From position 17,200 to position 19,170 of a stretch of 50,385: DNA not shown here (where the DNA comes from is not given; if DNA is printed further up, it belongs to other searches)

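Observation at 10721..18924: Six-gene translationally coupled operon joins a radical-SAM/SPASM enzyme and nucleotide-sugar machinery to a cell-wall amidase, next to flaA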

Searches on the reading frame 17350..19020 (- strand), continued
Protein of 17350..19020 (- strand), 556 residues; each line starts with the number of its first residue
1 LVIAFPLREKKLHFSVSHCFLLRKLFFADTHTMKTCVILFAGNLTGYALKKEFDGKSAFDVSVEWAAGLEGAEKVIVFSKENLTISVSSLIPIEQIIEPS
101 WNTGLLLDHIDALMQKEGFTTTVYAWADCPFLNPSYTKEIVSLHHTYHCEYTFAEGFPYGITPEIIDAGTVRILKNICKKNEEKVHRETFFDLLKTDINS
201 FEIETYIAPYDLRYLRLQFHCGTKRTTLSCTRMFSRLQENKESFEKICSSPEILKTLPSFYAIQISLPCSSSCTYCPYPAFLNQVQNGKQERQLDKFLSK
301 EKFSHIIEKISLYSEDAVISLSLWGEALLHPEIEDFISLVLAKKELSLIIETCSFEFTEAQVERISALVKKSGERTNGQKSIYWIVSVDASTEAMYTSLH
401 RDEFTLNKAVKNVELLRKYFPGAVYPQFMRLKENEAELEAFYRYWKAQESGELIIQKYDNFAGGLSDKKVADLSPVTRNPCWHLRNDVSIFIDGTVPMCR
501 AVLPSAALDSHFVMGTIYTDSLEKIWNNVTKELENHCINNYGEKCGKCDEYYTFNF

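Call 72: search_protein_representatives(alignment_id=A1)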
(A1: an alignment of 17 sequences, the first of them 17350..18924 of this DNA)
Query: 17 sequences, 531 profile positions. Proteins with E-value up to 0.001 (for the whole library): 7030; up to 1e-10: 1610; up to 1e-30: 479. The best 150 are listed.
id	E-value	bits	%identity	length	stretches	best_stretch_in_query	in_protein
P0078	3.8e-219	745.3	-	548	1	1-531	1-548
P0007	6.9e-214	728.0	-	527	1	1-531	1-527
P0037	1.3e-208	710.6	-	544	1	1-531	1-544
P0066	1.8e-202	690.3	-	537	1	1-531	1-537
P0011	2.0e-202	690.1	-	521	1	1-531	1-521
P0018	2.2e-202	690.0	-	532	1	1-531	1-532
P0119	7.3e-194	661.9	-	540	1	1-531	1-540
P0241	2.8e-193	660.0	-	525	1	1-531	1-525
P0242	3.2e-192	656.5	-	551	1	1-531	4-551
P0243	7.3e-192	655.3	-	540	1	1-531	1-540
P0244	6.1e-190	649.0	-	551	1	1-531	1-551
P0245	5.2e-189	645.9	-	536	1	1-531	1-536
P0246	5.3e-187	639.2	-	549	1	1-531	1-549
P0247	1.4e-185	634.6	-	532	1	1-531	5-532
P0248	4.1e-185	633.0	-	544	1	1-531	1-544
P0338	1.5e-133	462.9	-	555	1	1-530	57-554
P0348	1.3e-129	449.9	-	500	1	1-531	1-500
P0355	8.3e-128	443.9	-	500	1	1-531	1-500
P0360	8.3e-127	440.6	-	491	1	1-531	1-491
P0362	3.6e-126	438.5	-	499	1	8-531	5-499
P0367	9.8e-123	427.2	-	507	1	5-530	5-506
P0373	1.6e-119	416.5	-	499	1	1-531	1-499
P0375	1.8e-119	416.4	-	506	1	2-530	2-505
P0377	1.1e-118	413.8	-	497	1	13-531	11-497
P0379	8.1e-118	410.9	-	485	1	1-531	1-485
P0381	4.9e-117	408.4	-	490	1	25-531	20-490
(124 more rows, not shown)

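Call 73: list_cluster_members(proteins=[P0381, P0379, P0377, P0375, P0373, P0367, P0362, P0360, P0355, P0348])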
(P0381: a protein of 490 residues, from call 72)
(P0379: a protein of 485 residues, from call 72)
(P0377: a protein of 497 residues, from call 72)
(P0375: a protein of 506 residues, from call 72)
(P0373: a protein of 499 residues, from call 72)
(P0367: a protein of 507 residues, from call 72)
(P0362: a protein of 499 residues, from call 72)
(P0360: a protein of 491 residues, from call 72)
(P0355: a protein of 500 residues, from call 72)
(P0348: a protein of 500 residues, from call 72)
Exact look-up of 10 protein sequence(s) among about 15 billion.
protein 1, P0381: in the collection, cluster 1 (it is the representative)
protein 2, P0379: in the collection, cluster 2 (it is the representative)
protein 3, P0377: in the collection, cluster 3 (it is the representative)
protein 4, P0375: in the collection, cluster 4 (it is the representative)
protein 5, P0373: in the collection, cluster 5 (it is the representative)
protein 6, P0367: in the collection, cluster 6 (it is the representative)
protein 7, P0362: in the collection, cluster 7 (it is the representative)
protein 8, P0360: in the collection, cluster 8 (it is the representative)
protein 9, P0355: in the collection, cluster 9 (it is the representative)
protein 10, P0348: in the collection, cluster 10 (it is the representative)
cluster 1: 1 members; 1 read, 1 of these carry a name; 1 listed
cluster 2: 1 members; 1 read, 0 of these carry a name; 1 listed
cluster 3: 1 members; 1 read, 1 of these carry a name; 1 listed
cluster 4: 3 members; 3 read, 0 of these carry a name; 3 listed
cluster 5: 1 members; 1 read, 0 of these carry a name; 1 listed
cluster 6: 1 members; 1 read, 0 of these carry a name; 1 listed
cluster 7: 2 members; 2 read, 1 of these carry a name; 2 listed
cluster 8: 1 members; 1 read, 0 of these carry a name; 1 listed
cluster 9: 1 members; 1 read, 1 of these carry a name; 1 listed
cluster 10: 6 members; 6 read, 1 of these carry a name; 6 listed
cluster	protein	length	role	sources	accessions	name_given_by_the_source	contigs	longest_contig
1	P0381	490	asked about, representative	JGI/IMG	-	spiro-SPASM protein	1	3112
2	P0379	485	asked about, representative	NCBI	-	-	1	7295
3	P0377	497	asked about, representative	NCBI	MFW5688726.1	MAG: spiro-SPASM protein [Spirochaetota bacterium]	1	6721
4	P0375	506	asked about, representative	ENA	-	-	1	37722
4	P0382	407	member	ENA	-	-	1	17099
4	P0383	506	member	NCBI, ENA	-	-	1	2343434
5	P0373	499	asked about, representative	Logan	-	-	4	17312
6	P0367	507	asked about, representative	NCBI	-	-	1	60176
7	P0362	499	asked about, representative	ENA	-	-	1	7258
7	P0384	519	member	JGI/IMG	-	spiro-SPASM protein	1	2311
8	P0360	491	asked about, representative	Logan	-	-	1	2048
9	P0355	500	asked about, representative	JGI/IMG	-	spiro-SPASM protein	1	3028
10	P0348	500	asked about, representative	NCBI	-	-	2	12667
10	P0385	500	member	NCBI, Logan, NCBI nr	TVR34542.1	MAG: spiro-SPASM protein [Spirochaetaceae bacterium]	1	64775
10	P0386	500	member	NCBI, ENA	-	-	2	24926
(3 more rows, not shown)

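Call 76: find_homologous_proteins(query=P0375, max_evalue=1e-10)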
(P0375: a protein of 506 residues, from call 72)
Query P0375 (506 aa): 301 proteins with E <= 1e-10 among 8000 candidates; the best 120 are listed.
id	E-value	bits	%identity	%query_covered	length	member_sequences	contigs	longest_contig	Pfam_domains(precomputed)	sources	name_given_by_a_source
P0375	0.0e+0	1169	100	100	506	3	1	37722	PF13186.12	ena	-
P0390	4.4e-129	450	39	99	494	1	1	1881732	PF13186.12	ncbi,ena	-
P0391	4.3e-128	446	39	99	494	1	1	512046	PF13186.12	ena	-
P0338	9.6e-119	415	39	100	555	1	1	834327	PF13186.12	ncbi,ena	-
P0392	7.7e-116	406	40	100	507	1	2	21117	PF13186.12,PF04055.28,PF12804.14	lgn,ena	-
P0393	1.2e-115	405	39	100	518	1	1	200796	PF13186.12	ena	-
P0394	5.9e-114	400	39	100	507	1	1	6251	PF13186.12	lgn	-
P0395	2.2e-113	398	39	100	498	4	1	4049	PF13186.12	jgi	jgi:spiro-SPASM protein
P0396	1.5e-112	395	38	100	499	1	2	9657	PF13186.12,PF04055.28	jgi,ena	-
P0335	1.7e-111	392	37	100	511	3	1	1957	PF13186.12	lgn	-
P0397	1.8e-111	391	38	99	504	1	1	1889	PF13186.12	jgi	jgi:spiro-SPASM protein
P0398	2.4e-111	391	41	88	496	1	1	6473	PF13186.12,PF04055.28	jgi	jgi:spiro-SPASM protein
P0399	1.8e-110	388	41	88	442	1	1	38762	PF13186.12,PF04055.28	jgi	jgi:spiro-SPASM protein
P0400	4.9e-110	387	38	100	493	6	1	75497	PF13186.12,PF04055.28,PF12804.14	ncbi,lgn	ncbi:MAG: spiro-SPASM protein [Spirochaetaceae bacterium]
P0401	2.8e-109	384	39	100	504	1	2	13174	PF13186.12,PF04055.28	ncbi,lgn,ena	-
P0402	4.5e-109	384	37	100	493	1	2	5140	PF13186.12,PF04055.28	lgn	-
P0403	7.1e-109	383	39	99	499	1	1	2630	PF13186.12,PF12804.14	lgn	-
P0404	4.5e-108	380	38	99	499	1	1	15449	PF13186.12,PF12804.14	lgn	-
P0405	7.5e-108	379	37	100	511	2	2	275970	PF13186.12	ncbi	ncbi:MAG: spiro-SPASM protein [Spirochaetaceae bacterium]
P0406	2.3e-107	378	37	100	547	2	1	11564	PF13186.12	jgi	jgi:spiro-SPASM protein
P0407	1.5e-106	375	38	100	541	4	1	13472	PF13186.12,PF04055.28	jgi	-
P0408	2.0e-106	375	38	100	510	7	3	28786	PF13186.12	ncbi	ncbi:MAG: spiro-SPASM protein [Spirochaetaceae bacterium]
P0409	3.0e-106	374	37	100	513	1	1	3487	PF13186.12,PF04055.28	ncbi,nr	ncbi:MAG: spiro-SPASM protein [Spirochaeta sp.]|nr:spiro-SPASM protein [Spirochaeta sp.]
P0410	4.2e-106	374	40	85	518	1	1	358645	PF13186.12,PF04055.28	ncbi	-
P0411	5.7e-106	373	37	100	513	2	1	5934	PF13186.12,PF04055.28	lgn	-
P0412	1.1e-105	372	36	100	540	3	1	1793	PF13186.12,PF12804.14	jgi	jgi:spiro-SPASM protein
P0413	4.3e-105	370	37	100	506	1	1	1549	PF13186.12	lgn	-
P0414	5.1e-105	370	37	100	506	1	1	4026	PF13186.12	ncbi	-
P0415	1.8e-104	368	41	85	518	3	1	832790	PF13186.12,PF04055.28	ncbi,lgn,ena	-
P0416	3.2e-104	368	41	82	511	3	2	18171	PF13186.12,PF04055.28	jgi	jgi:spiro-SPASM protein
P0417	6.3e-104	367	37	100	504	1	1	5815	PF13186.12,PF12804.14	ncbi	-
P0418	9.8e-104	366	34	100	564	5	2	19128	PF13186.12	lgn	-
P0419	1.1e-103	366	37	99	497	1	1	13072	PF13186.12,PF04055.28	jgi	jgi:spiro-SPASM protein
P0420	1.2e-103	366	36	100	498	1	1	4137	PF13186.12,PF04055.28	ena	-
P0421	2.3e-103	365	35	99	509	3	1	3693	PF13186.12,PF04055.28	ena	-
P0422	9.4e-103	363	37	100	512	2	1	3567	PF13186.12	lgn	-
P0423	1.2e-102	362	36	100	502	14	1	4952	PF13186.12,PF04055.28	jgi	jgi:spiro-SPASM protein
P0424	1.3e-102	362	36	100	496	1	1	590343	PF13186.12,PF04055.28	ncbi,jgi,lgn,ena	-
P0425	2.2e-102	361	44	55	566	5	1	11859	PF13186.12,PF12804.14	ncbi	ncbi:MAG: spiro-SPASM protein [Spirochaetia bacterium]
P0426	3.1e-102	361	36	100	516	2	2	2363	PF13186.12,PF04055.28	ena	-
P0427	3.5e-102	361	39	88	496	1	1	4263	PF13186.12,PF04055.28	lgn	-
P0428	4.2e-102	361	38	100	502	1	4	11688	PF13186.12,PF04055.28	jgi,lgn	jgi:spiro-SPASM protein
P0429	6.7e-102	360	35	99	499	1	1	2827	PF13186.12,PF04055.28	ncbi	ncbi:MAG: spiro-SPASM protein [Spirochaetota bacterium]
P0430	9.9e-102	359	37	100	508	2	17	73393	PF13186.12,PF04055.28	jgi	jgi:spiro-SPASM protein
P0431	1.4e-101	359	36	100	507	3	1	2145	PF13186.12,PF04055.28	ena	-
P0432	2.1e-101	358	37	100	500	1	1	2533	PF13186.12,PF04055.28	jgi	-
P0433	4.4e-101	357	35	99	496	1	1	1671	PF13186.12,PF04055.28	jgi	jgi:spiro-SPASM protein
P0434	4.4e-101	357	35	100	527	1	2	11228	PF13186.12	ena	-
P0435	1.0e-100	356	35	100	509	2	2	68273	PF13186.12,PF04055.28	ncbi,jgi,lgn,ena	-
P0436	1.4e-100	355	40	83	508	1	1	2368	PF13186.12,PF04055.28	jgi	jgi:spiro-SPASM protein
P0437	2.2e-100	355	37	100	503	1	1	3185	PF13186.12,PF04055.28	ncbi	-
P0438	2.7e-100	355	39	82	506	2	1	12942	PF13186.12,PF04055.28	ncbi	-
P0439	4.1e-100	354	38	86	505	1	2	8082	PF13186.12,PF04055.28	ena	-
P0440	1.6e-99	352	36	100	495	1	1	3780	PF13186.12,PF04055.28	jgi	jgi:spiro-SPASM protein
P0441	1.7e-99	352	36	100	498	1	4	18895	PF13186.12,PF04055.28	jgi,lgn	jgi:spiro-SPASM protein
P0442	2.9e-99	351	36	100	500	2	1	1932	PF13186.12,PF04055.28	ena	-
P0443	3.9e-99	351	38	82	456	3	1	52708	PF13186.12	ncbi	-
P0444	5.6e-99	350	39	87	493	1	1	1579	PF13186.12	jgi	jgi:spiro-SPASM protein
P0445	7.1e-99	350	40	83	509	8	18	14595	PF13186.12,PF04055.28,PF12804.14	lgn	-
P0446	1.4e-98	349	34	100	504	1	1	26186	PF13186.12,PF04055.28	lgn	-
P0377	1.4e-98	349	35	99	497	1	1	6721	PF13186.12,PF12804.14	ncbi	ncbi:MAG: spiro-SPASM protein [Spirochaetota bacterium]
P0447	1.6e-98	349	38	86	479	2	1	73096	PF13186.12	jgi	-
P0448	3.4e-98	348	36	100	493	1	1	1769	PF13186.12,PF04055.28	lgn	-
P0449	4.0e-98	347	34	100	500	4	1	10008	PF13186.12,PF04055.28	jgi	-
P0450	4.0e-98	347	33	100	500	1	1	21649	PF13186.12,PF04055.28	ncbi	-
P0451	4.0e-98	347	36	100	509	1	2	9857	PF13186.12,PF04055.28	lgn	-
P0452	8.9e-98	346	36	99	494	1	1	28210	PF13186.12,PF04055.28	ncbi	-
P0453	9.3e-98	346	37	99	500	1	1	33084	PF13186.12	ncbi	-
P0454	1.5e-97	346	36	100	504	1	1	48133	PF13186.12,PF04055.28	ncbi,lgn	-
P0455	1.5e-97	345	36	94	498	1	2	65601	PF13186.12,PF04055.28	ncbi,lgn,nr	ncbi:MAG: spiro-SPASM protein [Spirochaetales bacterium]|nr:spiro-SPASM protein [Spirochaetales bact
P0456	2.0e-97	345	37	86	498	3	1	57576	PF13186.12,PF04055.28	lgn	-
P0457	3.9e-97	344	35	100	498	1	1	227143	PF13186.12,PF04055.28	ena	-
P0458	5.8e-97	344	36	99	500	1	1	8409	PF13186.12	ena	-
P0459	7.7e-97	343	36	100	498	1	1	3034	PF13186.12,PF04055.28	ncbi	-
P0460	8.0e-97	343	37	86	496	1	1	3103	PF13186.12,PF04055.28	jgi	jgi:spiro-SPASM protein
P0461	2.4e-96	342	37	96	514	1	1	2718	PF13186.12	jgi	jgi:spiro-SPASM protein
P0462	2.4e-96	342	35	100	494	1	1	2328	PF13186.12,PF04055.28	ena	-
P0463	3.7e-96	341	37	99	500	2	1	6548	PF13186.12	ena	-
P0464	5.4e-96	340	34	100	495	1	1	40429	PF13186.12,PF04055.28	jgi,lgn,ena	-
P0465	6.3e-96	340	36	100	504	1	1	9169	PF13186.12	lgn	-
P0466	9.0e-96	340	35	97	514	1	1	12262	PF13186.12,PF04055.28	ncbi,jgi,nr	ncbi:MAG: spiro-SPASM protein [Treponema sp.]|jgi:spiro-SPASM protein|nr:spiro-SPASM protein [Trepon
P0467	1.2e-95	339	34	100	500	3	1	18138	PF13186.12,PF04055.28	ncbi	-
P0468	1.3e-95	339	36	96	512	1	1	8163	PF13186.12,PF04055.28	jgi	-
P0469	2.1e-95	338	38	99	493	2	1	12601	PF13186.12,PF04055.28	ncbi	-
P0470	2.2e-95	338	37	85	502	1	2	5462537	PF13186.12,PF04055.28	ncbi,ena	-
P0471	2.2e-95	338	34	100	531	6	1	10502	PF13186.12,PF04055.28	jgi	jgi:spiro-SPASM protein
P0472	3.0e-95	338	35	100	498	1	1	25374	PF13186.12,PF04055.28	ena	-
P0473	4.9e-95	337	35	100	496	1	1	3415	PF13186.12,PF04055.28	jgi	jgi:spiro-SPASM protein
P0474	5.0e-95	337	35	100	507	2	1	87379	PF13186.12,PF04055.28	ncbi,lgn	-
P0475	9.3e-95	336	33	100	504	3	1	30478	PF13186.12,PF04055.28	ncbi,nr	ncbi:MAG: spiro-SPASM protein [Spirochaetaceae bacterium]|nr:spiro-SPASM protein [Spirochaetaceae ba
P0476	1.4e-94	336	41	80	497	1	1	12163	PF13186.12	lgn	-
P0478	3.2e-94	335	36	100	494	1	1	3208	PF13186.12,PF04055.28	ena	-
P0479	3.7e-94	334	38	82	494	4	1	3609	PF13186.12,PF04055.28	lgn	-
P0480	5.7e-94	334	33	100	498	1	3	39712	PF13186.12,PF04055.28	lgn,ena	-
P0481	5.9e-94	334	35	100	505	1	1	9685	PF13186.12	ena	-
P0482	7.8e-94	333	36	100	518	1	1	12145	PF13186.12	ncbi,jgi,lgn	-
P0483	9.1e-94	333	37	96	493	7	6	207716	PF04055.28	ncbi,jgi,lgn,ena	-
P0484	1.2e-93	333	33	100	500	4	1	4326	PF13186.12,PF04055.28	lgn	-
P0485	1.4e-93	332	35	100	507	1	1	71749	PF13186.12,PF04055.28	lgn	-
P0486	2.3e-93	332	36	98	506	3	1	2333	PF13186.12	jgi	-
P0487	2.9e-93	331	38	86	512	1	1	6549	PF13186.12,PF04055.28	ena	-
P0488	3.6e-93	331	33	100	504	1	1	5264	PF13186.12,PF04055.28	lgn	-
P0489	6.0e-93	330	35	98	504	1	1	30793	PF13186.12,PF04055.28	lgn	-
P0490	6.4e-93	330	36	96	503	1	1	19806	PF13186.12,PF04055.28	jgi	-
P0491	7.3e-93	330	34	100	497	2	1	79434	PF13186.12,PF04055.28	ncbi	-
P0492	9.0e-93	330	37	82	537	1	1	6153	PF13186.12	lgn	-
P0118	9.0e-93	330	35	96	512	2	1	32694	PF13186.12,PF04055.28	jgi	jgi:spiro-SPASM protein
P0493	9.9e-93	330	34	100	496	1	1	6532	PF13186.12,PF04055.28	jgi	jgi:spiro-SPASM protein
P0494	1.7e-92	329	33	100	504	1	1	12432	PF13186.12,PF04055.28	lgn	-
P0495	4.8e-92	327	36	96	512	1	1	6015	PF13186.12,PF04055.28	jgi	jgi:spiro-SPASM protein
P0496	4.9e-92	327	35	100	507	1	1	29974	PF13186.12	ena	-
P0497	5.1e-92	327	35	99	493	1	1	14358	PF13186.12,PF12804.14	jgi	jgi:spiro-SPASM protein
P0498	1.1e-91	326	36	96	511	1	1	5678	PF13186.12,PF04055.28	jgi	-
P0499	1.5e-91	326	33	100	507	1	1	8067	PF13186.12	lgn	-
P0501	2.3e-91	325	34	100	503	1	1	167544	PF13186.12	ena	-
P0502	2.3e-91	325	35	96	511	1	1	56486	PF13186.12,PF04055.28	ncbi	-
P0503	5.0e-91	324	36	86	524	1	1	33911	PF13186.12,PF04055.28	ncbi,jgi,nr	ncbi:MAG: spiro-SPASM protein [Treponema sp.]|jgi:spiro-SPASM protein|nr:spiro-SPASM protein [Trepon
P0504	5.2e-91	324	35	100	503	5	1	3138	PF13186.12,PF04055.28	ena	-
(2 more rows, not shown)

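Call 77: find_encoding_contigs(protein=P0470, flank=10000, max_places=2)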
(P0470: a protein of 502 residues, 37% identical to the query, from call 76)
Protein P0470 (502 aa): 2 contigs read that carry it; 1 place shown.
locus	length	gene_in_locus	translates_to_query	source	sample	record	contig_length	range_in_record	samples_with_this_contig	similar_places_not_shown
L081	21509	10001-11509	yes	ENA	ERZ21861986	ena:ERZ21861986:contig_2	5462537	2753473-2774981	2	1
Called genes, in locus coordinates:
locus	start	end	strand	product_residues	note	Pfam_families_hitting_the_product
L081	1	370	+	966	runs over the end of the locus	PF27421:TP_0855_helical, PF27427:TP_0855_C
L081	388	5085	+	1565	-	PF00672:HAMP, PF07228:SpoIIE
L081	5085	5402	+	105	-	-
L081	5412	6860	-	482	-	PF08308:PEGA (weak)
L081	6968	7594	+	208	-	-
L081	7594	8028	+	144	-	PF02643:DUF192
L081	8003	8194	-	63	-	PF02609:Exonuc_VII_S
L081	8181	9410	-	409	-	PF13742:tRNA_anti_2, PF01336:tRNA_anti-codon, PF02601:Exonuc_VII_L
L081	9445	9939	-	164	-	-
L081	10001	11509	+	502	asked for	PF04055:Radical_SAM (weak), PF13186:SPASM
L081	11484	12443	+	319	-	-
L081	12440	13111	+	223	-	PF02348:CTP_transf_3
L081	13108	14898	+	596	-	PF13489:Methyltransf_23, PF08241:Methyltransf_11, PF08242:Methyltransf_12, PF13649:Methyltransf_25, PF13847:Methyltransf_31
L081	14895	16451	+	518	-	PF01071:GARS_A, PF02655:ATP-grasp_3, PF07478:Dala_Dala_lig_C (weak), PF13535:ATP-grasp_4, PF18603:LAL_C2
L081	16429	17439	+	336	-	PF01520:Amidase_3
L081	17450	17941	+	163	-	PF10646:Germane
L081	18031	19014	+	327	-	PF04620:FlaA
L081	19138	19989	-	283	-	-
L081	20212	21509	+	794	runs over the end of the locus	PF01627:Hpt, PF07194:P2, PF02895:H-kinase_dim, PF02518:HATPase_c, PF01584:CheW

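Call 78: find_encoding_contigs(protein=P0390, flank=10000, max_places=2)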
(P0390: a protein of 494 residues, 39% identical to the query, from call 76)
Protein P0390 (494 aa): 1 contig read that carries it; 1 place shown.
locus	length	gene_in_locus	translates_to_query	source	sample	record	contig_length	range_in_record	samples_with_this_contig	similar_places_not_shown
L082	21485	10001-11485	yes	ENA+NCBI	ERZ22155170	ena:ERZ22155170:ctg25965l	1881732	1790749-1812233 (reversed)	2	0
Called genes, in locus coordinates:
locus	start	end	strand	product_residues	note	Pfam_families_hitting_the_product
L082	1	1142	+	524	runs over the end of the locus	PF00682:HMGL-like, PF22617:HCS_D2, PF08502:LeuA_dimer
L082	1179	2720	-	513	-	PF07669:Eco57I (weak)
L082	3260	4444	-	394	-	PF00162:PGK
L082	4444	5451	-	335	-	PF00044:Gp_dh_N, PF02800:Gp_dh_C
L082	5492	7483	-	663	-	PF00515:TPR_1 (faint), PF07719:TPR_2 (faint), PF13174:TPR_6 (faint), PF13181:TPR_8 (faint), PF14559:TPR_19, PF13432:TPR_16, PF14559:TPR_19, PF13371:TPR_9 (weak), +10 more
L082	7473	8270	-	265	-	PF00571:CBS, PF03471:CorC_HlyC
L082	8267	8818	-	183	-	PF02130:YbeY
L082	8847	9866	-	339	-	PF13481:AAA_25 (faint), PF02562:PhoH, PF13245:AAA_19 (faint), PF13604:AAA_30 (weak)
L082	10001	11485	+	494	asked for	PF13186:SPASM (weak)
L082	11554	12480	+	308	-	-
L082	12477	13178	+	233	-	PF02348:CTP_transf_3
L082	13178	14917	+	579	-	PF13489:Methyltransf_23, PF08241:Methyltransf_11, PF08242:Methyltransf_12, PF13649:Methyltransf_25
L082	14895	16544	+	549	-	PF02655:ATP-grasp_3, PF02222:ATP-grasp (faint), PF07478:Dala_Dala_lig_C, PF13535:ATP-grasp_4, PF18603:LAL_C2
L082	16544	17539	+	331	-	PF01520:Amidase_3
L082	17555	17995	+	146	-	-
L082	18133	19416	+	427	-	PF01555:N6_N4_Mtase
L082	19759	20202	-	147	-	PF12762:DDE_Tnp_IS1595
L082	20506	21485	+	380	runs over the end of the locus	-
